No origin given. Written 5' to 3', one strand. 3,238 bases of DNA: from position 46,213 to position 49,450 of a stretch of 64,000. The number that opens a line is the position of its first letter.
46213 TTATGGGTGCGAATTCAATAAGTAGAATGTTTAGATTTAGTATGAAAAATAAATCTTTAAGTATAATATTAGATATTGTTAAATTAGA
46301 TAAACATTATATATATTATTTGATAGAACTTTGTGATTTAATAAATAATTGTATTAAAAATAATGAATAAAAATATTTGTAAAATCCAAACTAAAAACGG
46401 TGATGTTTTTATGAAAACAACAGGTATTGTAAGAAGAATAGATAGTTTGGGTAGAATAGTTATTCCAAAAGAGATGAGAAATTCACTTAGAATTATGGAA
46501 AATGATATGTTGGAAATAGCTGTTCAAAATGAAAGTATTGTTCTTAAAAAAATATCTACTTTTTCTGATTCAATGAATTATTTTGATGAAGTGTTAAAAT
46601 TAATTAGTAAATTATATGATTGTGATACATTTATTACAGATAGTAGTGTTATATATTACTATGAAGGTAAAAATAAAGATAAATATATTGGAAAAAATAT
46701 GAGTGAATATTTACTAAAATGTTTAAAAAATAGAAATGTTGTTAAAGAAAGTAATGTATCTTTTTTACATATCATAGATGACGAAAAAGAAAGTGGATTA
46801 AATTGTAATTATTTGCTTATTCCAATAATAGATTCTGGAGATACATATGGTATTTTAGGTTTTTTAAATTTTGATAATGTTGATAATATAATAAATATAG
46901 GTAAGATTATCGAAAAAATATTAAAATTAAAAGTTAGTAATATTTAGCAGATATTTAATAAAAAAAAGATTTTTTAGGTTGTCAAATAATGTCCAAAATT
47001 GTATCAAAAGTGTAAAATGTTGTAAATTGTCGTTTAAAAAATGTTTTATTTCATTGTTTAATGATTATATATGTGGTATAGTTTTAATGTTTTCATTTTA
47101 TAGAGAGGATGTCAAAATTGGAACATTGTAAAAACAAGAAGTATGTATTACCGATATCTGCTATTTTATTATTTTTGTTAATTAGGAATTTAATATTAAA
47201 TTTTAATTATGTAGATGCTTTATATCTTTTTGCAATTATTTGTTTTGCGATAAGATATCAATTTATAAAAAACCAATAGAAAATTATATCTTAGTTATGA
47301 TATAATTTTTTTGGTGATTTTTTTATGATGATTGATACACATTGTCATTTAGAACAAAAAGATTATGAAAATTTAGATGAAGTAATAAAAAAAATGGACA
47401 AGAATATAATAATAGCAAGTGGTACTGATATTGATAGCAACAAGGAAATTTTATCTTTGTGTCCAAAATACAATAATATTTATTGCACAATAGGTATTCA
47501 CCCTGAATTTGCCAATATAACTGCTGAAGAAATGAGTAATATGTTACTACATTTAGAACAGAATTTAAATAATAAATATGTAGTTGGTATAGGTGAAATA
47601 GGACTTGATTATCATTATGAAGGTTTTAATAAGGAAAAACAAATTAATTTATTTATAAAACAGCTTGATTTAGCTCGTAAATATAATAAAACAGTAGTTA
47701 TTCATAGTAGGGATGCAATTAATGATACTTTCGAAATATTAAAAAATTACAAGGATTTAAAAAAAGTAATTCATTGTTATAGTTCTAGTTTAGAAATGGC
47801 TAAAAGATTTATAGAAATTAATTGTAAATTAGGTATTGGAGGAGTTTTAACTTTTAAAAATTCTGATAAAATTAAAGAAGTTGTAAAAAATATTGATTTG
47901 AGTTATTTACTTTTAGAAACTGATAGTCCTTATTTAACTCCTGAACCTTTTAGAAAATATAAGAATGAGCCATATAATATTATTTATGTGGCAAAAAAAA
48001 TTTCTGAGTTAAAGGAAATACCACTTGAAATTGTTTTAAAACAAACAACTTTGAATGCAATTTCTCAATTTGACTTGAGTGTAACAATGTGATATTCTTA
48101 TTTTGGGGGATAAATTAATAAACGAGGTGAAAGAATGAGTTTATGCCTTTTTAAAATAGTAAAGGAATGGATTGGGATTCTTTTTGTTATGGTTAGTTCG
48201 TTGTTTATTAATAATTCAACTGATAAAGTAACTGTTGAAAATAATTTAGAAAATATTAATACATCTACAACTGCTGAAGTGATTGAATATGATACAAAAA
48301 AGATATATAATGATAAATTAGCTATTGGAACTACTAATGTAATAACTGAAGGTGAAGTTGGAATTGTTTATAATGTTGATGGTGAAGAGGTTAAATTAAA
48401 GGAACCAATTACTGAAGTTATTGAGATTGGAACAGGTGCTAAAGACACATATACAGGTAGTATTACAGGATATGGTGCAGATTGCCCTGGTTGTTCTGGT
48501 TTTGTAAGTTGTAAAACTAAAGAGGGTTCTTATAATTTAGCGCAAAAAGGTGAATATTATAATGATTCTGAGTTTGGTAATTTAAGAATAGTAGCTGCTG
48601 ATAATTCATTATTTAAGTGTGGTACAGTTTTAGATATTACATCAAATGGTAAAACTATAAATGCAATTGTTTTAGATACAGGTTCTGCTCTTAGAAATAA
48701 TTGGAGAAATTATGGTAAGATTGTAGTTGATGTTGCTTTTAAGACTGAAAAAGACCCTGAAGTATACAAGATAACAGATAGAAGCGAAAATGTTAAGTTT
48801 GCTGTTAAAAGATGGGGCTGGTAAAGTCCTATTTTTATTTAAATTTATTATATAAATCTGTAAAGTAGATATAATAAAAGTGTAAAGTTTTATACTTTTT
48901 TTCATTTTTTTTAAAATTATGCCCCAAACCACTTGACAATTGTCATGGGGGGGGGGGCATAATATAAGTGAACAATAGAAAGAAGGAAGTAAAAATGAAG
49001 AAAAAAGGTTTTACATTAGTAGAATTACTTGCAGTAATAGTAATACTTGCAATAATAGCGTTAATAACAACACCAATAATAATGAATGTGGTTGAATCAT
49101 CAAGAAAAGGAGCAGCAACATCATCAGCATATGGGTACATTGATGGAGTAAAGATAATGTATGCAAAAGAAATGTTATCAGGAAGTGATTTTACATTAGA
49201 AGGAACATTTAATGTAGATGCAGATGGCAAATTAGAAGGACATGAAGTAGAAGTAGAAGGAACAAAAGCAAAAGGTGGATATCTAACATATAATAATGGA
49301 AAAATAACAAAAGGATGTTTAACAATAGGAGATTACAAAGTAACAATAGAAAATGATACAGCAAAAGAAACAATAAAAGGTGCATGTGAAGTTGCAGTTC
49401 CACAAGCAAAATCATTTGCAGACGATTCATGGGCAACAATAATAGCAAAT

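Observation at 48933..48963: G11 tract between -35 and -10 makes the pilin-like gene a phase-variation candidate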

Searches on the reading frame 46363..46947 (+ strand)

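Call 6: search_protein_families(library=pfam, proteins=[window:46363-46947:+], max_evalue=0.01)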
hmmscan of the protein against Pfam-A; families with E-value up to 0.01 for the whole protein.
window:46363-46947:+ (194 aa): 2 families
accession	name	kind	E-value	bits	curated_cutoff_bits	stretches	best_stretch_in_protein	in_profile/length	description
PF04014.23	MazE_antitoxin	-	7.3e-10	39.1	24.7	1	23-66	1-45/48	Antidote-toxin recognition MazE, bacterial antitoxin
PF15714.11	SpoVT_C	-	3.8e-09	37.1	27.5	1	76-174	8-106/128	Stage V sporulation protein T C-terminal, transcription factor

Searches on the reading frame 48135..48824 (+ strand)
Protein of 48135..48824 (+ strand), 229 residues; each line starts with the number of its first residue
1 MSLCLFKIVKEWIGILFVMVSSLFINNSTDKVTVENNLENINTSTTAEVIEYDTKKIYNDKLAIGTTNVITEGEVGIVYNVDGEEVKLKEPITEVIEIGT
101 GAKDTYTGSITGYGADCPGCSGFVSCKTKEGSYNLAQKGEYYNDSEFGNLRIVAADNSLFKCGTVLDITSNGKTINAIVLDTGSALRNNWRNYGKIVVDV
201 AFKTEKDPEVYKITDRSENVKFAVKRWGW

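Call 6: search_protein_families(library=pfam, proteins=[window:48135-48824:+], max_evalue=0.01)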
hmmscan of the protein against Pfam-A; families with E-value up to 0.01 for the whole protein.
window:48135-48824:+ (229 aa): 1 family
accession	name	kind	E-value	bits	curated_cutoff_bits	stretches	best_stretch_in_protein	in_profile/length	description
PF07501.17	G5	-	1.2e-05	25.9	23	1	43-100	3-74/75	G5 domain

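Call 69: find_encoding_contigs(protein=window:48135-48821:+, flank=1500, max_places=10)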
Protein window:48135-48821:+ (229 aa): 11 contigs read that carry it; 9 places shown.
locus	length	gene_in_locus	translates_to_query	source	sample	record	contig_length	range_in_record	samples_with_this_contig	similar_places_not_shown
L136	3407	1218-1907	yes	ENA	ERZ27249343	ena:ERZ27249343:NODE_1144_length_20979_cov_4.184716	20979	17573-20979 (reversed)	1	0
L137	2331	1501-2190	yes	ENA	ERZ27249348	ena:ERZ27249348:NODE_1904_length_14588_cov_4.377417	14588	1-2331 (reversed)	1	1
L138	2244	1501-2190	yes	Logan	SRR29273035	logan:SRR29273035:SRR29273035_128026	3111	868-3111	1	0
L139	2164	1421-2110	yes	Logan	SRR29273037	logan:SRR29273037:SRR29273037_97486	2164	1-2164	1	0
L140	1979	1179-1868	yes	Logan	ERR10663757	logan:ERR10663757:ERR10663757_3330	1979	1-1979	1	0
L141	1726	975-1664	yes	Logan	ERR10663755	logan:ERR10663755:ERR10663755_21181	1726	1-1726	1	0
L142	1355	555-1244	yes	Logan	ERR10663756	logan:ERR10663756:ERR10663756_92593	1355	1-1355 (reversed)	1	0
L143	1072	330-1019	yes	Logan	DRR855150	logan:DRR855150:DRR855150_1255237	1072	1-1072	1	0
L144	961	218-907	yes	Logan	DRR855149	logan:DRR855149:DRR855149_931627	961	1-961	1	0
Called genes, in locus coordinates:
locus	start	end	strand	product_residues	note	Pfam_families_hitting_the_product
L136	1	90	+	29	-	?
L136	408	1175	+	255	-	PF01026:TatD_DNase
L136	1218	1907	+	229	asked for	-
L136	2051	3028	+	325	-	PF19789:DUF6273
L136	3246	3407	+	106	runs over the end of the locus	PF04221:RelB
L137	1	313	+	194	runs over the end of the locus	PF04014:MazE_antitoxin, PF15714:SpoVT_C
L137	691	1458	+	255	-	PF01026:TatD_DNase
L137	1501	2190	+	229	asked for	-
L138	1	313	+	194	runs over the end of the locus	PF04014:MazE_antitoxin, PF15714:SpoVT_C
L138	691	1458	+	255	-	PF01026:TatD_DNase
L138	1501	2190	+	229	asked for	-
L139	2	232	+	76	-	?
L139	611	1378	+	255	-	PF01026:TatD_DNase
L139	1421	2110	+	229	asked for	-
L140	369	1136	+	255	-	PF01026:TatD_DNase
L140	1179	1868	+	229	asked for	-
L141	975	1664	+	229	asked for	-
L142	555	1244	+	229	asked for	-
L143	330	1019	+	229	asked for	-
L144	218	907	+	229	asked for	-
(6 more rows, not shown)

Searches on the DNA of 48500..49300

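Call 78: search_rna_families(source=window, start=48500, end=49300, threshold=evalue, max_evalue=1)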
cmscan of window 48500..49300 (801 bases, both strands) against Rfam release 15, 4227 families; matches with E-value up to 1: 1.
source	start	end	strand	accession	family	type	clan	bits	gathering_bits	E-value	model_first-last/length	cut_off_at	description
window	48871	48968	-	RF00506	Thr_leader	Cis-reg; leader;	-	18.8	55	0.74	1-118/118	no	Threonine operon leader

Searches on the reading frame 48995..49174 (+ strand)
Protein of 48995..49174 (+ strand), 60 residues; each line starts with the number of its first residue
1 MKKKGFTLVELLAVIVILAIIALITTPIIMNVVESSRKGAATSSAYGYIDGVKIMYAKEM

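Call 34: find_homologous_proteins(query=window:48995-49174:+, max_evalue=0.001)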
Query seq(60 aa) (60 aa): 287 proteins with E <= 0.001 among 411 candidates; the best 120 are listed.
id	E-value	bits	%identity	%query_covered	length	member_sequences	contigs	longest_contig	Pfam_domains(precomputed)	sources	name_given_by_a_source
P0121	5.2e-17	78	81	88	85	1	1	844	PF07963.18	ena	-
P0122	7.3e-17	77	68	93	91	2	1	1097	PF07963.18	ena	-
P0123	4.5e-16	75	68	100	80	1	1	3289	PF07963.18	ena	-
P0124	8.5e-16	74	75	88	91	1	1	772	PF07963.18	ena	-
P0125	1.3e-15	73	75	88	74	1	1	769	PF07963.18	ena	-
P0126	1.5e-15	73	67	95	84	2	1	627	PF07963.18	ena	-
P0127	1.6e-15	73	75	88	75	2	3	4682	PF07963.18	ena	-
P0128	2.6e-15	72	75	88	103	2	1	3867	PF07963.18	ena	-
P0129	2.6e-15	72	67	95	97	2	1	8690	PF07963.18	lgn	-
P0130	3.2e-15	72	67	97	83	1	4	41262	PF07963.18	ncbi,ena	-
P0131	3.9e-15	72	75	88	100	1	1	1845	PF07963.18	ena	-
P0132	5.7e-15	71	62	97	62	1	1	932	PF07963.18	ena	-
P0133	5.7e-15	71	72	88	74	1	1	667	PF07963.18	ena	-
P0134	9.3e-15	71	75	85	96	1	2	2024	PF07963.18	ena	-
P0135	9.5e-15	71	74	88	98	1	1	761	PF07963.18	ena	-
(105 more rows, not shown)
